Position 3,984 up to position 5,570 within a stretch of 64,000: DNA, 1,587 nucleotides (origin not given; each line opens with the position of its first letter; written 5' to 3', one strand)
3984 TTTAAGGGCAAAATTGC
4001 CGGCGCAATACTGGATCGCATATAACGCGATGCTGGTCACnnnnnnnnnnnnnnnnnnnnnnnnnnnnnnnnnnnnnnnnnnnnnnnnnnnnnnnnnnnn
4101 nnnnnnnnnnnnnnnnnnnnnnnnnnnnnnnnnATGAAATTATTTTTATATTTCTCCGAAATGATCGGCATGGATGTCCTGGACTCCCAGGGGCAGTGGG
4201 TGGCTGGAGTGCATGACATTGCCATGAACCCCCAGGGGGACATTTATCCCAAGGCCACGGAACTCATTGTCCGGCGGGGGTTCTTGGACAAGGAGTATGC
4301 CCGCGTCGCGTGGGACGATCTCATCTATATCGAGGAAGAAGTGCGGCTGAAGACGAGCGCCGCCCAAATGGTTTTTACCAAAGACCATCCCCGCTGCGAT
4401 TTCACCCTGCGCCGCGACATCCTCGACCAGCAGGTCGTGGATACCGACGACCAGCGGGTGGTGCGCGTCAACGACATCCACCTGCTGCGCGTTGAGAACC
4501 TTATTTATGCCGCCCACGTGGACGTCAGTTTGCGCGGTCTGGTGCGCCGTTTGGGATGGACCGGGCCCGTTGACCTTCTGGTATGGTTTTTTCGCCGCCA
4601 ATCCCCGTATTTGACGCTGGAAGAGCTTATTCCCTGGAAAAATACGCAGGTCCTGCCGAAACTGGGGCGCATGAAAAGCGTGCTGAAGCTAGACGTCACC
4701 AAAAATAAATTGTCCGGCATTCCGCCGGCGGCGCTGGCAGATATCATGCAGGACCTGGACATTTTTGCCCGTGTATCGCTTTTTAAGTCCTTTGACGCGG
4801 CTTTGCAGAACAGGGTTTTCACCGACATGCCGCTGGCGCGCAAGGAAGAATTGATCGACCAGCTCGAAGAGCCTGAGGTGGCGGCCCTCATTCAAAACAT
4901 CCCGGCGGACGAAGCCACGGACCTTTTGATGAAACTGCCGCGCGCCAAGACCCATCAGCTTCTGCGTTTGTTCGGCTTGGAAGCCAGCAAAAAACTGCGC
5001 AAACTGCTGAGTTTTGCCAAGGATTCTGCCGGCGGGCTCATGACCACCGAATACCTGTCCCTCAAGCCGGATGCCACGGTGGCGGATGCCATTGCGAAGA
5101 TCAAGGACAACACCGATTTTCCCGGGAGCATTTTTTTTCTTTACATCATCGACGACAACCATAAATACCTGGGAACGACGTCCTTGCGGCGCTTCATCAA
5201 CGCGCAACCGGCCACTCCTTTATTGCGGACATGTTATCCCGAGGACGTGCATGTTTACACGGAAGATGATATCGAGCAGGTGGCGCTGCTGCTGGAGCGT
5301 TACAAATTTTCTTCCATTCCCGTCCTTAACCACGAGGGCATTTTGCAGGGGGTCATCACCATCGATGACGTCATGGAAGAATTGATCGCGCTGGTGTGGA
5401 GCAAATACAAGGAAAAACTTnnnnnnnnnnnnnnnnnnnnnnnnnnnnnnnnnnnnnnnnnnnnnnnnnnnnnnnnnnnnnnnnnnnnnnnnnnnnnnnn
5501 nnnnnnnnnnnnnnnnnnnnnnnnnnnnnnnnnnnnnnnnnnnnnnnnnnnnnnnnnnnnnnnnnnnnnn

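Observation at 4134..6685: Soluble MgtE-type Mg-sensor module (MgtE-N + CBS, no pore) translationally coupled to an NRAMP transporter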

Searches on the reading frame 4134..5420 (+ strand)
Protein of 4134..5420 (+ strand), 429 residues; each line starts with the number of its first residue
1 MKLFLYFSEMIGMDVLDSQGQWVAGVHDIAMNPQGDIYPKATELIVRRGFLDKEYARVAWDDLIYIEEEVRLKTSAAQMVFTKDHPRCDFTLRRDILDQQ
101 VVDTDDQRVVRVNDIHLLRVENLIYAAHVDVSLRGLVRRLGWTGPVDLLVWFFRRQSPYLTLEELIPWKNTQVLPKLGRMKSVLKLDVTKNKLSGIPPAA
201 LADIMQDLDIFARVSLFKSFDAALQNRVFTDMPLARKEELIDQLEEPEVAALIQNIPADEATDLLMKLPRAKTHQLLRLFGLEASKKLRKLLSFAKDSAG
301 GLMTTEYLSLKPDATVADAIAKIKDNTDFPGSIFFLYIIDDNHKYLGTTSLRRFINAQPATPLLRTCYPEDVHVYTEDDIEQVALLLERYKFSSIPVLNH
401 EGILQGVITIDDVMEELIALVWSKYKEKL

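Call 6: search_protein_families(library=pfam, proteins=[window:4134-5420:+], max_evalue=0.01)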
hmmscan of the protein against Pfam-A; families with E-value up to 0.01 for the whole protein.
window:4134-5420:+ (429 aa): 3 families
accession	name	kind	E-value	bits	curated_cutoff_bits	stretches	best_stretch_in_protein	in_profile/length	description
PF00571.33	CBS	-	2.2e-16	60.4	24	2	372-417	10-55/57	CBS domain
PF03448.22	MgtE_N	-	4.4e-16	59.7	25.9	1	197-297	2-102/102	MgtE intracellular N domain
PF05239.21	PRC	-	2.6e-05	24.5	21.2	0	5-37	4-37/78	PRC-barrel domain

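Call 7: search_protein_families(library=ncbifam, proteins=[window:4134-5420:+], max_evalue=0.01)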
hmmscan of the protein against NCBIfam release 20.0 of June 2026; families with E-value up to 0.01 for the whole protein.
window:4134-5420:+ (429 aa): 6 families
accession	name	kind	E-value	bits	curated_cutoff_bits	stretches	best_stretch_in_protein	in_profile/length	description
TIGR00400.1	mgtE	equivalog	3.2e-42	144.8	232.75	1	185-417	19-251/450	magnesium transporter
NF041630.1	CBS_CbpB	equivalog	5.4e-07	29.6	125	1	373-419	23-69/143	cyclic-di-AMP-binding protein CbpB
NF011443.0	PRK14869.1-5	equivalog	0.0014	17.1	335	1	373-421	81-129/546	putative manganese-dependent inorganic diphosphatase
NF038279.1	TF_CBS_SpxR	exception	0.0019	17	600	1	305-418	198-306/427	CBS-HotDog domain-containing transcription factor SpxR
TIGR01302.1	IMP_dehydrog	equivalog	0.0025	16.8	481.5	1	303-416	86-199/450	IMP dehydrogenase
NF053863.1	DS11_antiphage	equivalog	0.0093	15.1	260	0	370-417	84-131/305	CBS domain-containing anti-phage protein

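Call 9: search_solved_structures(query=window:4134-5420:+, show_alignments=2)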
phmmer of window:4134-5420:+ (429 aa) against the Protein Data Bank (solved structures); distinct sequences matched with E-value up to 0.001: 9.
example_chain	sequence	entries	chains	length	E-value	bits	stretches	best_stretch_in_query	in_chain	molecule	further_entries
8gpv_A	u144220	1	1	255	2e-29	106.3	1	192-415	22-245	Magnesium transporter MgtE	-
2yvy_A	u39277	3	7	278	6.9e-23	84.8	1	235-419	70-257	Mg2+ transporter MgtE | Magnesium transporter MgtE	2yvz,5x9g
2oux_A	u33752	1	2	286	1.5e-22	83.7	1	244-417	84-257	Magnesium transporter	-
2yvx_A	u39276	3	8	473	2.7e-22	82.8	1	236-419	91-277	Mg2+ transporter MgtE | Magnesium transporter MgtE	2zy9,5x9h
8gps_A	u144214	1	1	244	2.7e-15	59.7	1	197-417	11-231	MgtE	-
9sr9_H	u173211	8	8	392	3.4e-07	33.1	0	302-426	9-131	Dehydrogenase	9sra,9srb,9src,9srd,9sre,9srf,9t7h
2yzq_A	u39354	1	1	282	1e-06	31.5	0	345-420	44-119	Putative uncharacterized protein PH1780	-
6h1w_A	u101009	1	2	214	0.00012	24.7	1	302-420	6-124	MJ1004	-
6s6q_A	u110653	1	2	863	0.00012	24.6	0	173-213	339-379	LRR receptor-like serine/threonine-protein kinase GSO1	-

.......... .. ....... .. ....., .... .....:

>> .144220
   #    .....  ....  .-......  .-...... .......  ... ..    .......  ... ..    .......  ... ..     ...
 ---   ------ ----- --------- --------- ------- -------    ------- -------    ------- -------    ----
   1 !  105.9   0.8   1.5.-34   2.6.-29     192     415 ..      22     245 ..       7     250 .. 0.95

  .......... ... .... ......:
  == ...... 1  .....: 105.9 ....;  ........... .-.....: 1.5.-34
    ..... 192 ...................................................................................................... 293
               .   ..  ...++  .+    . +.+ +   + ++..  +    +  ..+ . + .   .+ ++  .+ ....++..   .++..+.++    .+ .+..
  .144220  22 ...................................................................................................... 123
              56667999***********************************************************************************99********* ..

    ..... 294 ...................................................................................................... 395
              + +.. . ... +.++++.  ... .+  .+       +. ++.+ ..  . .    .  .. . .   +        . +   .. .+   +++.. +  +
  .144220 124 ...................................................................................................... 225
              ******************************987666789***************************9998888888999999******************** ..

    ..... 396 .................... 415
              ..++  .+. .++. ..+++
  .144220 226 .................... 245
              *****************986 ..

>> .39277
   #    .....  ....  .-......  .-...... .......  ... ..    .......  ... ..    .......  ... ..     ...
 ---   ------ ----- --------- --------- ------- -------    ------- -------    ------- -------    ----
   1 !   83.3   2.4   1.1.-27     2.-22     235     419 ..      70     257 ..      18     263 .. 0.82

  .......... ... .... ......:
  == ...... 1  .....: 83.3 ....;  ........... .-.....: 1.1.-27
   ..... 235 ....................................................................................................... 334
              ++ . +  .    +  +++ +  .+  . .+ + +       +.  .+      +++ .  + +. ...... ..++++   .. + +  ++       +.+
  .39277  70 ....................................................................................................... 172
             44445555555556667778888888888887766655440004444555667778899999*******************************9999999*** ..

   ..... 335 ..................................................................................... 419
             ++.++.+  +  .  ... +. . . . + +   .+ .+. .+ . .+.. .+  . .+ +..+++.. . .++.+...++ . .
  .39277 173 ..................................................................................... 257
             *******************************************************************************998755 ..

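Call 14: find_homologous_proteins(query=window:4134-5420:+, max_evalue=0.00001)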
Query window:4134-5420:+ (429 aa): 1165 proteins with E <= 0.00001 among 8000 candidates; the best 120 are listed.
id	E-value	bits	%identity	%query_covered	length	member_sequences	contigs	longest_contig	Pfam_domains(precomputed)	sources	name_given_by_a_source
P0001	1.3e-269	912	95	100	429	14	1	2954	PF00571.34,PF03448.23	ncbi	-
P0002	3.2e-268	908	94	100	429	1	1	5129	PF00571.34,PF03448.23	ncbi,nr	ncbi:MAG: magnesium transporter [Candidatus Omnitrophica bacterium]|nr:magnesium transporter [Candid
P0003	1.7e-227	774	80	100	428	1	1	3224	PF00571.34,PF05239.22,PF03448.23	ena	-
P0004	4.3e-214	729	76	100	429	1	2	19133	PF00571.34,PF05239.22,PF03448.23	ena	-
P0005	9.8e-213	725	75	100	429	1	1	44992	PF00571.34,PF03448.23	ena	-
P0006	6.8e-212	722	76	100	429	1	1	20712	PF00571.34,PF05239.22,PF03448.23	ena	-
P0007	2.3e-211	720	76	100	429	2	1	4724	PF00571.34,PF03448.23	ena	-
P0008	3.8e-211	720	75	100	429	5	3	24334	PF00571.34,PF05239.22,PF03448.23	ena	-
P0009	5.3e-211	719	75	100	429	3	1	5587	PF00571.34,PF05239.22,PF03448.23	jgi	-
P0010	2.8e-209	714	74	100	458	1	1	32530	PF00571.34,PF05239.22,PF03448.23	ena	-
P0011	1.6e-208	711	73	100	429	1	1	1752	PF00571.34,PF05239.22,PF03448.23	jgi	jgi:magnesium transporter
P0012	2.0e-208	711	74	100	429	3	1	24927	PF00571.34,PF03448.23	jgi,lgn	-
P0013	2.1e-208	711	75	100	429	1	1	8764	PF00571.34,PF05239.22,PF03448.23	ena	-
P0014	4.7e-208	710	74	100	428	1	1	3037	PF00571.34,PF05239.22,PF03448.23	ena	-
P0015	5.2e-208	709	74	100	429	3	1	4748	PF00571.34,PF05239.22,PF03448.23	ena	-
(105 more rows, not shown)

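Call 23: find_related_loci(query=A1, collection=genome_contigs, flank=4000)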
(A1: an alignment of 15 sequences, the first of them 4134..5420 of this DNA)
Query A1 (429 aa) in genome_contigs; peptide patterns used: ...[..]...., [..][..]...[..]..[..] (x = any residue, [..] = any of these).
510 stretches matched a pattern; 284 encode a relative of the query (tblastn E <= 1e-3); the best 80 are kept; 80 distinct loci.
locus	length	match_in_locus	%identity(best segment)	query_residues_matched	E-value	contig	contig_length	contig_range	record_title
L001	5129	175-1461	94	1-429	0e+0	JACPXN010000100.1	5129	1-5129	MAG: Candidatus Omnitrophota bacterium isolate NC_groundwater_838_Pr1_B-0.1um_54_17 Montesol18_Bp1_scaffold_1303880, who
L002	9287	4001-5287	72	1-429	0e+0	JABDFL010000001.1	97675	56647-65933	MAG: Candidatus Omnitrophota bacterium isolate BWOrgControl_Nextera26_MAG2 3300020977.a:Ga0206818_1008, whole genome sho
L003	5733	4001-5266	74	1-422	0e+0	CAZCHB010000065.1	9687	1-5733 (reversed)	MAG TPA_asm: uncultured Planctomycetales bacterium isolate SRP342105_co1_318 genome assembly, contig: NODE_9748_length_9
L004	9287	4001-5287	73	1-429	0e+0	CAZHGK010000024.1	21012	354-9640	MAG TPA_asm: uncultured Planctomycetales bacterium isolate SRP278252_co2_12 genome assembly, contig: NODE_5090_length_21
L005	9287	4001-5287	71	1-429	0e+0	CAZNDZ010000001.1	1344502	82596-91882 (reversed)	MAG TPA_asm: uncultured Planctomycetales bacterium isolate SRP219642_co4_309 genome assembly, contig: NODE_1_length_1344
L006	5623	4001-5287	72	1-429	0e+0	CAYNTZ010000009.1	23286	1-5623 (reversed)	MAG TPA_asm: uncultured Planctomycetales bacterium isolate SRP150892_co1_50 genome assembly, contig: NODE_1870_length_23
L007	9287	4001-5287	70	1-429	0e+0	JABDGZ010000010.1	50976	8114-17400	MAG: Candidatus Omnitrophota bacterium isolate BWOrgControl_Nextera71_MAG1 3300021028.a:Ga0206863_1037, whole genome sho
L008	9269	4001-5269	72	1-423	0e+0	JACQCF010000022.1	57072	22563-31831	MAG: Candidatus Omnitrophota bacterium isolate NC_groundwater_961_Pr1_S-0.2um_46_24 Montesol18-Sp2_coassembly_scaffold_1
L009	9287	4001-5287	69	1-429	0e+0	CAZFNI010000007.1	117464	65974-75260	MAG TPA_asm: uncultured Planctomycetales bacterium isolate SRP342105_co1_465 genome assembly, contig: NODE_183_length_11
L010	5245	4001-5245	73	1-415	0e+0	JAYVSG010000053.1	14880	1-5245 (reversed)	MAG: Candidatus Omnitrophota bacterium isolate GL74_DN_concoct_188_sub GL74_DN_concoct_188_sub_52, whole genome shotgun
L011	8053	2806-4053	72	14-429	0e+0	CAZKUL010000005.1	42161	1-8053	MAG TPA_asm: uncultured Planctomycetales bacterium isolate binchicken_co241_121 genome assembly, contig: NODE_810_length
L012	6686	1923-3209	69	1-429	0e+0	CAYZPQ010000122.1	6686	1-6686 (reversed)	MAG TPA_asm: uncultured Planctomycetales bacterium isolate SRP219642_co4_193 genome assembly, contig: NODE_19642_length_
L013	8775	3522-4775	71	1-429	0e+0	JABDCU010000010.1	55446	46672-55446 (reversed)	MAG: Candidatus Omnitrophota bacterium isolate BWMinControl_Nextera19_MAG3 3300020833.a:Ga0206995_1010, whole genome sho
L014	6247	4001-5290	65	1-429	0e+0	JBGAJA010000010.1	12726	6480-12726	MAG: Candidatus Omnitrophota bacterium isolate MAG_AAO_H125.54 AAOH125-54_opera_contig_8450, whole genome shotgun sequen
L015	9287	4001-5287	72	1-429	0e+0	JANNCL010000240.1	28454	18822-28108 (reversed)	MAG: Candidatus Omnitrophota bacterium isolate OTE_78_metabat_191 OTE_78_k141_3490315, whole genome shotgun sequence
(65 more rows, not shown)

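Call 38: predict_structure(alignment_id=A1)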
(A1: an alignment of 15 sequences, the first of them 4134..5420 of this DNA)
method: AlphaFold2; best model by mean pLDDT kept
length: 429 residues; sequences in the alignment: 15
mean_pLDDT: 68.4   pTM: 0.34
mean pLDDT of the five models: 68.4, 67.2, 66.7, 65.0, 61.8
residues with pLDDT >= 90: 35; 70-90: 213; 50-70: 94; < 50: 87
segments of 3 or more residues with pLDDT < 50: 98-112, 129-142, 162-193, 290-305, 328-331
pLDDT, mean of each block of 10 residues (from residue 1): 65 90 91 63 89 89 85 89 79 59 34 58 62 41 57 62 36 30 28 57 69 70 82 84 84 78 78 75 52 37 55 88 64 72 83 83 85 77 77 74 72 66 70
secondary structure, 60 per line:
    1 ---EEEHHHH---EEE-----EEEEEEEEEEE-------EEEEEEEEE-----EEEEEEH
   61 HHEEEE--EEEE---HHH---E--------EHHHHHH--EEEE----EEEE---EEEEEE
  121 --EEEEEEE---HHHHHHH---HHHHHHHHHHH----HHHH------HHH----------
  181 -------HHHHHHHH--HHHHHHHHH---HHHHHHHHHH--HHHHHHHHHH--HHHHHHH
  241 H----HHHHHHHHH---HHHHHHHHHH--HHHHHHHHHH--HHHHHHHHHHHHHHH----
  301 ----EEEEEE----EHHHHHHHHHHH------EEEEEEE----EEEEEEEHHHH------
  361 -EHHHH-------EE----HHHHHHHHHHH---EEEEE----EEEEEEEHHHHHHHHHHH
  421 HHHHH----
elements in order: E4-6 H7-10 E14-16 E22-32 E40-48 E54-59 E63-66 E69-72 H92-97 E100-103 E108-111 E115-120 E123-129 H133-139 H143-153 H158-161 H188-195 H198-206 H210-219 H222-231 H234-241 H246-254 H258-267 H270-279 H282-296 E305-310 H316-326 E333-339 E344-350 H351-354 H363-366 H380-390 E394-398 E403-409 H410-425

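Call 40: fold_search(model_id=the predicted structure, library=pdb)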
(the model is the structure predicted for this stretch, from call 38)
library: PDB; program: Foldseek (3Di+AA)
matches with E <= 10: 927; with E <= 0.001: 280
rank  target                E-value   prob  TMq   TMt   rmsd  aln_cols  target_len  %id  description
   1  8gpv                  5.4e-17  1.00  0.26  0.40  10.6       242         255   30  Cytoplasmic domain structure of the MgtE Mg2+ channel from Clostridiales bacterium (released 2023-04-19)
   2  2zy9_A                1.0e-15  1.00  0.26  0.27  10.1       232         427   27  Improved crystal structure of magnesium transporter MgtE (released 2009-12-01)
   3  8gps                  2.2e-15  1.00  0.26  0.45  10.1       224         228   21  Cytoplasmic domain structure of the MgtE Mg2+ channel from Chryseobacterium hispalense (released 2023-04-19)
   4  2yvy                  2.5e-15  1.00  0.26  0.41  10.2       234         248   26  Crystal structure of magnesium transporter MgtE cytosolic domain, Mg2+ bound form (released 2007-09-04)
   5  5x9g_C                5.4e-15  1.00  0.26  0.42  12.5       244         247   27  Crystal structure of the cytosolic domain of the Mg2+ channel MgtE in complex with ATP (released 2017-08-16)
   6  2oux_A                1.0e-14  1.00  0.26  0.41  12.5       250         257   22  Crystal structure of the soluble part of a magnesium transporter (released 2007-03-20)
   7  2oux_B                1.0e-14  1.00  0.26  0.41  12.5       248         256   22  Crystal structure of the soluble part of a magnesium transporter (released 2007-03-20)
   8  2yvx_A                1.1e-14  1.00  0.26  0.25  12.5       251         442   26  Crystal structure of magnesium transporter MgtE (released 2007-09-04)
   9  5x9h_B                1.3e-14  1.00  0.27  0.27   9.7       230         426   27  Crystal structure of the Mg2+ channel MgtE in complex with ATP (released 2017-08-16)
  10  2zy9_B                1.1e-13  1.00  0.27  0.27   9.9       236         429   27  Improved crystal structure of magnesium transporter MgtE (released 2009-12-01)
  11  3kxr                  3.0e-08  1.00  0.24  0.57   7.4       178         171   21  Structure of the cystathionine beta-synthase pair domain of the putative Mg2+ transporter SO5017 from Shewanella oneiden (released 2009-12-15)
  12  1vr9_A                5.4e-07  1.00  0.24  0.76   3.5       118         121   19  CRYSTAL STRUCTURE OF A CBS DOMAIN PAIR/ACT DOMAIN PROTEIN (TM0892) FROM THERMOTOGA MARITIMA AT 1.70 A RESOLUTION (released 2005-03-15)
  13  9s4w_B                6.8e-07  1.00  0.23  0.46   4.1       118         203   22  AcuB from Geobacillus stearothermophilus without nucleotide (released 2026-02-25)
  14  9s4y_A                8.4e-07  1.00  0.24  0.47   4.3       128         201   21  AcuB from Geobacillus stearothermophilus with Ap4A (released 2026-02-25)
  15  9s4y_B                8.9e-07  1.00  0.23  0.46   5.5       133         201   19  AcuB from Geobacillus stearothermophilus with Ap4A (released 2026-02-25)
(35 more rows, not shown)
